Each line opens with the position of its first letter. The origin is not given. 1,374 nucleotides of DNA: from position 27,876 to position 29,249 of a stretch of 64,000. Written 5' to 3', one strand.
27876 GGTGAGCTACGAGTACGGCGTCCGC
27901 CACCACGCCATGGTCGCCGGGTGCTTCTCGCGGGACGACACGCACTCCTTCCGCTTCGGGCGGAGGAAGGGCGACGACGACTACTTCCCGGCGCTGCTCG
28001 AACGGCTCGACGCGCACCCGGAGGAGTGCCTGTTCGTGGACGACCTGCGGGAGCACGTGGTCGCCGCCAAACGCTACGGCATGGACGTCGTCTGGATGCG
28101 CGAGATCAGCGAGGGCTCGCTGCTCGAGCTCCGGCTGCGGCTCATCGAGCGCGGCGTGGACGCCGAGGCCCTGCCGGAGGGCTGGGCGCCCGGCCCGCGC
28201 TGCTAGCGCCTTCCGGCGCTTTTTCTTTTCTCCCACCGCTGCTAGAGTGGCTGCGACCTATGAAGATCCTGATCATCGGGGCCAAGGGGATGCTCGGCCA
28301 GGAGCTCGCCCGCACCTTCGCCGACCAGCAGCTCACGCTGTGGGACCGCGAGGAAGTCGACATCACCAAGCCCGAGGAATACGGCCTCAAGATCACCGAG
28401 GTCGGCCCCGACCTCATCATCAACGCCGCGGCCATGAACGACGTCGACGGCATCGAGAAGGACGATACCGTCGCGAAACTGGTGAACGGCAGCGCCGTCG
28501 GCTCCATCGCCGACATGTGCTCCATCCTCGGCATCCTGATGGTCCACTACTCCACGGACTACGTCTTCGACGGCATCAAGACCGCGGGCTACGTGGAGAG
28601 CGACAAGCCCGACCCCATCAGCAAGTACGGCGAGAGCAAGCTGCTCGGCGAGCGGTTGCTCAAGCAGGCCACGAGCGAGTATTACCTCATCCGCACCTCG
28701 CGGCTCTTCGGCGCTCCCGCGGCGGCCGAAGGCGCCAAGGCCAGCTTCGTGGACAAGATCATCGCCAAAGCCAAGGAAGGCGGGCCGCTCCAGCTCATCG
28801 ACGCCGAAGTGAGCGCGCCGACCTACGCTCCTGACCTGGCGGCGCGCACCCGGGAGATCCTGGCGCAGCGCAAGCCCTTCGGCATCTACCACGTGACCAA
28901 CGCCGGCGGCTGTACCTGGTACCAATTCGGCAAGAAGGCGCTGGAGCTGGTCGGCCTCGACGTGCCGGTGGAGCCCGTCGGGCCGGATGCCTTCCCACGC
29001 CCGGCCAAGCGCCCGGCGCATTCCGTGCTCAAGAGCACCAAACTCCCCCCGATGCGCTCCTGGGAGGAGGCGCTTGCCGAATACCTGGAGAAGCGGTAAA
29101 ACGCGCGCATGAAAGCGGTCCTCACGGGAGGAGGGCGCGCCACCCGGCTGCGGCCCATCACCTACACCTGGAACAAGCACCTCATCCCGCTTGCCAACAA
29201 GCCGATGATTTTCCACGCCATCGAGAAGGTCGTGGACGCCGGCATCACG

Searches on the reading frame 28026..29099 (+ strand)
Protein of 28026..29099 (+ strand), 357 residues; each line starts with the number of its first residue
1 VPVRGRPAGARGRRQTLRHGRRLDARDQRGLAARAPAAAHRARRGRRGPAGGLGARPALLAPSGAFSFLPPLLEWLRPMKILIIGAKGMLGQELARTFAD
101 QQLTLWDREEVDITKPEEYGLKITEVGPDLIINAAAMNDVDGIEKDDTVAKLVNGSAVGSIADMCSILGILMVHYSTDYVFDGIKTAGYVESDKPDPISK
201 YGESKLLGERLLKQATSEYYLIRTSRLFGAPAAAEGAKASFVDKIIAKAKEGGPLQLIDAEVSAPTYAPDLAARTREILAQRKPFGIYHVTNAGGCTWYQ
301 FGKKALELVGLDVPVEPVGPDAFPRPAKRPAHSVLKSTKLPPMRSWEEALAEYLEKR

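Call 46: search_protein_families(library=pfam, proteins=[window:28026-29099:+], max_evalue=0.001)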
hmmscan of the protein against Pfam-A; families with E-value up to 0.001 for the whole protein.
window:28026-29099:+ (357 aa): 4 families
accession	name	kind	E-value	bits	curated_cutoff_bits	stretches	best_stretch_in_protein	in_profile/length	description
PF04321.23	RmlD_sub_bind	-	6.7e-74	249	27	1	79-356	1-284/287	RmlD substrate binding domain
PF01370.27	Epimerase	-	2.2e-18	67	20.9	1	81-259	1-203/240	NAD dependent epimerase/dehydratase family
PF16363.11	GDP_Man_Dehyd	-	8.2e-07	29.2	27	1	110-283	58-241/332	GDP-mannose 4,6 dehydratase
PF02719.21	Polysacc_synt_2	-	0.0003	20.5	20.2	0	121-260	71-197/293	Polysaccharide biosynthesis protein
